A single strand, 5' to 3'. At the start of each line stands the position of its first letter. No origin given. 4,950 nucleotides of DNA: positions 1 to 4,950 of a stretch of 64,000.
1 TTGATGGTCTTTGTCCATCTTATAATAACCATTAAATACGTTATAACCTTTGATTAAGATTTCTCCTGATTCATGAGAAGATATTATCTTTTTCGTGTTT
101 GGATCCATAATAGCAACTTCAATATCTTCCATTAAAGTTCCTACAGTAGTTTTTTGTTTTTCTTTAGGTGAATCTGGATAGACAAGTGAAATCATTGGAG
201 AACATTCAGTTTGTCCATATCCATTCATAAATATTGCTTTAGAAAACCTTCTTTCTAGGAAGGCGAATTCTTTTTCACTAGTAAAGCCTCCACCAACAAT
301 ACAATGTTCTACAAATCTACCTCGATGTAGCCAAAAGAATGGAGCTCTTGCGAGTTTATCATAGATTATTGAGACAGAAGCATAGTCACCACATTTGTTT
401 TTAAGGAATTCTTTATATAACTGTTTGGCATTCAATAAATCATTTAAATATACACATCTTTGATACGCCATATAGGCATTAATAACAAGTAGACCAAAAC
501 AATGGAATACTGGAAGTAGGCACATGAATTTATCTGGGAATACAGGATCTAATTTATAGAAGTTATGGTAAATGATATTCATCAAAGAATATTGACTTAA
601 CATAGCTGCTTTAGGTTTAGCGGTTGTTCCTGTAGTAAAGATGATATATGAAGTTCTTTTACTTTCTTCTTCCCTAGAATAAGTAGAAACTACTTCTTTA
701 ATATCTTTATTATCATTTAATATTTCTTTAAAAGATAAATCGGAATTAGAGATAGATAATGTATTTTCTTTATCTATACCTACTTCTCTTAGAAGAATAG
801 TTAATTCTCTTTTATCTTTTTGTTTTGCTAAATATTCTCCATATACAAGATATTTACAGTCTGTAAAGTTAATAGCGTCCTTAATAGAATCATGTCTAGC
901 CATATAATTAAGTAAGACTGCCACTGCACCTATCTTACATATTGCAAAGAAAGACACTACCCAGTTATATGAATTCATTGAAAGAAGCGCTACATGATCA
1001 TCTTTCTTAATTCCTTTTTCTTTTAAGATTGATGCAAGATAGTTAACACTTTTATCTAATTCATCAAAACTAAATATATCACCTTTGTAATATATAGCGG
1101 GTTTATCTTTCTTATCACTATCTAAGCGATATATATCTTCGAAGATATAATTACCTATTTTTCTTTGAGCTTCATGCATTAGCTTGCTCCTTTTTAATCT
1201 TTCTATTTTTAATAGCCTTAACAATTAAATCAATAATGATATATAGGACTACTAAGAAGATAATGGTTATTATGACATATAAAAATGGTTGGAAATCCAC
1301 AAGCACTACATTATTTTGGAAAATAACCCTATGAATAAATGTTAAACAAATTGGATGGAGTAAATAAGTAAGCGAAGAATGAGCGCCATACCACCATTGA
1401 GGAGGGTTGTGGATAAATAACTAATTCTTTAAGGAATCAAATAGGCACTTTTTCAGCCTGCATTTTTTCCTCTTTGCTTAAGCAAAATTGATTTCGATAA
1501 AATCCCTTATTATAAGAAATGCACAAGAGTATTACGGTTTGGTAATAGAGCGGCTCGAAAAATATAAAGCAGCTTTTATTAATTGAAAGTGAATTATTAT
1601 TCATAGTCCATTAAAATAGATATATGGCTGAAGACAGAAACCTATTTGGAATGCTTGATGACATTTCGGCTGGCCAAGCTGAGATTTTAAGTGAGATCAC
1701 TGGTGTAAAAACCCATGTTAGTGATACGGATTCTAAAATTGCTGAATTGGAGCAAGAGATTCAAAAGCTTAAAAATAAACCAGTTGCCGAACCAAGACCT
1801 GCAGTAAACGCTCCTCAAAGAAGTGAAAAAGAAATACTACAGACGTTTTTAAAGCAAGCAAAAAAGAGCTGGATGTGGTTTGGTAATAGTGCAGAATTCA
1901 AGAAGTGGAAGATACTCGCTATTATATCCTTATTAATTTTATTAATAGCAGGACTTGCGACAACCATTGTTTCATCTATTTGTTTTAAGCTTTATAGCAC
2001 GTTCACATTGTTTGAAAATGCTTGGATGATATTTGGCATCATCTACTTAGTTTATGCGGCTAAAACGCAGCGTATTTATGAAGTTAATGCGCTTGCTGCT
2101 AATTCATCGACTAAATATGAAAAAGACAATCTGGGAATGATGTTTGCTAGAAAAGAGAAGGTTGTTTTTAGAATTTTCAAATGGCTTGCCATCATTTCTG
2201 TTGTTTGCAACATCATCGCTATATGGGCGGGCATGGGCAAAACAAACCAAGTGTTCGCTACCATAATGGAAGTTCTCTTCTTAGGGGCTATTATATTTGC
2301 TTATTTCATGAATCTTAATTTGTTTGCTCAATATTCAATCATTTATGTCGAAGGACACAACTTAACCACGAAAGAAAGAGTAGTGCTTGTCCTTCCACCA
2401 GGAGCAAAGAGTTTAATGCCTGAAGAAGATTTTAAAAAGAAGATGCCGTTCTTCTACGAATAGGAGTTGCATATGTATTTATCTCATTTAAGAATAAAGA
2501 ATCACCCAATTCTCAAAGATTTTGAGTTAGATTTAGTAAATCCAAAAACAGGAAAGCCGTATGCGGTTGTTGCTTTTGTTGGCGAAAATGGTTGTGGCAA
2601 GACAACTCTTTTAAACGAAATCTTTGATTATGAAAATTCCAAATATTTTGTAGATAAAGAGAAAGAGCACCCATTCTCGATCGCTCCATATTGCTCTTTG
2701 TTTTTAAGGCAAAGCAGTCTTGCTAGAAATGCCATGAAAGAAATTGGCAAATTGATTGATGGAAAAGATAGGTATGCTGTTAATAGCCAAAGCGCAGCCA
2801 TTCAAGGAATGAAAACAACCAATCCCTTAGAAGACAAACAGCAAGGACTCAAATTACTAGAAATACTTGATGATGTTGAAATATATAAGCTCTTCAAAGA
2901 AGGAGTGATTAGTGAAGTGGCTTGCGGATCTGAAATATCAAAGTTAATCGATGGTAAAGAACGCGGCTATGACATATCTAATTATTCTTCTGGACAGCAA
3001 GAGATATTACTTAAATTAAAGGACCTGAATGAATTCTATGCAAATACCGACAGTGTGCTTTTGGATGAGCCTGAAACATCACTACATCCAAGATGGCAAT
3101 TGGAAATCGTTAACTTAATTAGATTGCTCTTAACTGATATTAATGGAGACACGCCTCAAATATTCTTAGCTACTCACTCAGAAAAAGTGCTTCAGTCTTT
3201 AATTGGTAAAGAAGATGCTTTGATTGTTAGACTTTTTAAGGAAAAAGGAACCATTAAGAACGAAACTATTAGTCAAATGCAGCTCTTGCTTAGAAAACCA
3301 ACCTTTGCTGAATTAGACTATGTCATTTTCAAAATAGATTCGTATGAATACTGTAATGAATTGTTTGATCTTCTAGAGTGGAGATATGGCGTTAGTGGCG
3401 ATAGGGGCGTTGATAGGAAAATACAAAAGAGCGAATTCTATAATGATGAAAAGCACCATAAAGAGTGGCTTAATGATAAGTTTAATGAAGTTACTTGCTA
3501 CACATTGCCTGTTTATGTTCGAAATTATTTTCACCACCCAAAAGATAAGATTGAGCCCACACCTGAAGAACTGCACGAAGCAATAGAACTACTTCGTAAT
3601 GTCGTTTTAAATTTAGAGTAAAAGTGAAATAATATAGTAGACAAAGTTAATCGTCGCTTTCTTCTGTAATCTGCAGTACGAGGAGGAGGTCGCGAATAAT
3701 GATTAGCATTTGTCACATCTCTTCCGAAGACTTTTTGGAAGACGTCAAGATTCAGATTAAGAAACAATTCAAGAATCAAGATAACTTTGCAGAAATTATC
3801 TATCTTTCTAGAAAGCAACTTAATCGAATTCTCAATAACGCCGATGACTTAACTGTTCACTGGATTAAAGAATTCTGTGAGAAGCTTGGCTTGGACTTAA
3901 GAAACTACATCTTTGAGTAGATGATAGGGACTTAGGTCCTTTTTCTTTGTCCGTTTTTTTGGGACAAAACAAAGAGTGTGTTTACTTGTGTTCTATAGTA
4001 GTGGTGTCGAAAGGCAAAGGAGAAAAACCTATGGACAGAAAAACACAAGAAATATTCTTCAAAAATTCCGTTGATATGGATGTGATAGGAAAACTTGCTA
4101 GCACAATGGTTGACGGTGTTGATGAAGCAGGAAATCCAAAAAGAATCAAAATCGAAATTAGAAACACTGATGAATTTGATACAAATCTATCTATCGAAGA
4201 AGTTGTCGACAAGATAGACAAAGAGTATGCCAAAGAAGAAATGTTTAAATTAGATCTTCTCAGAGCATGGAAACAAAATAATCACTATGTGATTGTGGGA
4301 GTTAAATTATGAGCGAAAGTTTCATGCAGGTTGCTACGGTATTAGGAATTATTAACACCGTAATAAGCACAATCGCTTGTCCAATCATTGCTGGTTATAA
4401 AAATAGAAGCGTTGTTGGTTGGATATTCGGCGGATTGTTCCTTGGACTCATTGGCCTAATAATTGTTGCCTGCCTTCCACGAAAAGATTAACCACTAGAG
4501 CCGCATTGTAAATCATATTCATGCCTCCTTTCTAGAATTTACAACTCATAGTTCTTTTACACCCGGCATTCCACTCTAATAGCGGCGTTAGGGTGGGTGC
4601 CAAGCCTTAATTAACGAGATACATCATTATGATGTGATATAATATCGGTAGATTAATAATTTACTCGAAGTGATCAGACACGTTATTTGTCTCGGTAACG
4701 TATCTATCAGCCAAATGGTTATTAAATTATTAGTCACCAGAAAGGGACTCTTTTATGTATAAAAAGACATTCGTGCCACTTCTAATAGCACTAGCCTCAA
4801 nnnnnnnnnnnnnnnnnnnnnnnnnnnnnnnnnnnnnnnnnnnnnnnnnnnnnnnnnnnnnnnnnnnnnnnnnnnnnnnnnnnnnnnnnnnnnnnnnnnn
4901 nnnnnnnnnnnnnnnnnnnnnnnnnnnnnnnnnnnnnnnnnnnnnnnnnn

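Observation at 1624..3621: Membrane protein + stand-alone ABC/OLD-type ATPase pair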

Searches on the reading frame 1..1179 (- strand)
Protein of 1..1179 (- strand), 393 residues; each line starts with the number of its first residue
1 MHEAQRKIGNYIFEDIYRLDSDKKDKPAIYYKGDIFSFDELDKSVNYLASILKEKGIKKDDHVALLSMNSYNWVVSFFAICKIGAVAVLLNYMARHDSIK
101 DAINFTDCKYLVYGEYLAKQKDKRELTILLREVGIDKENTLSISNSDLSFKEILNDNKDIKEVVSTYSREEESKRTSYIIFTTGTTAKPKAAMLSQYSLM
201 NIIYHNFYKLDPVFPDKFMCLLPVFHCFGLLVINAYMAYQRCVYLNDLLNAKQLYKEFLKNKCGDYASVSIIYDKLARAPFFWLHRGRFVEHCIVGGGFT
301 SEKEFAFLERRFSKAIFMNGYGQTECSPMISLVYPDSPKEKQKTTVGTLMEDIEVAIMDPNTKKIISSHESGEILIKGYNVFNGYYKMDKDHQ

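Call 80: search_protein_families(library=pfam, proteins=[window:1-1179:-], max_evalue=0.001)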
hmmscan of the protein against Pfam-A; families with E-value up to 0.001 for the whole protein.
window:1-1179:- (393 aa): 1 family
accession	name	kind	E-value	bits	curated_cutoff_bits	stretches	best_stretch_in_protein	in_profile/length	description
PF00501.34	AMP-binding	-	2.7e-66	224.4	29.9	1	23-386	8-384/384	AMP-binding enzyme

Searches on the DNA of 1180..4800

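Call 89: search_rna_families(source=window, start=1180, end=4800, threshold=evalue, max_evalue=1)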
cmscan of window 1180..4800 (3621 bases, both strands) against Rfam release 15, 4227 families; matches with E-value up to 1: 1.
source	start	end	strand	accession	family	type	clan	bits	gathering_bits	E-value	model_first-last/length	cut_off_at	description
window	3769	3820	+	RF02733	ToxT_thermometer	Cis-reg; thermoregulator;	-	24.7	81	0.66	1-71/71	no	ToxT 5' UTR thermometer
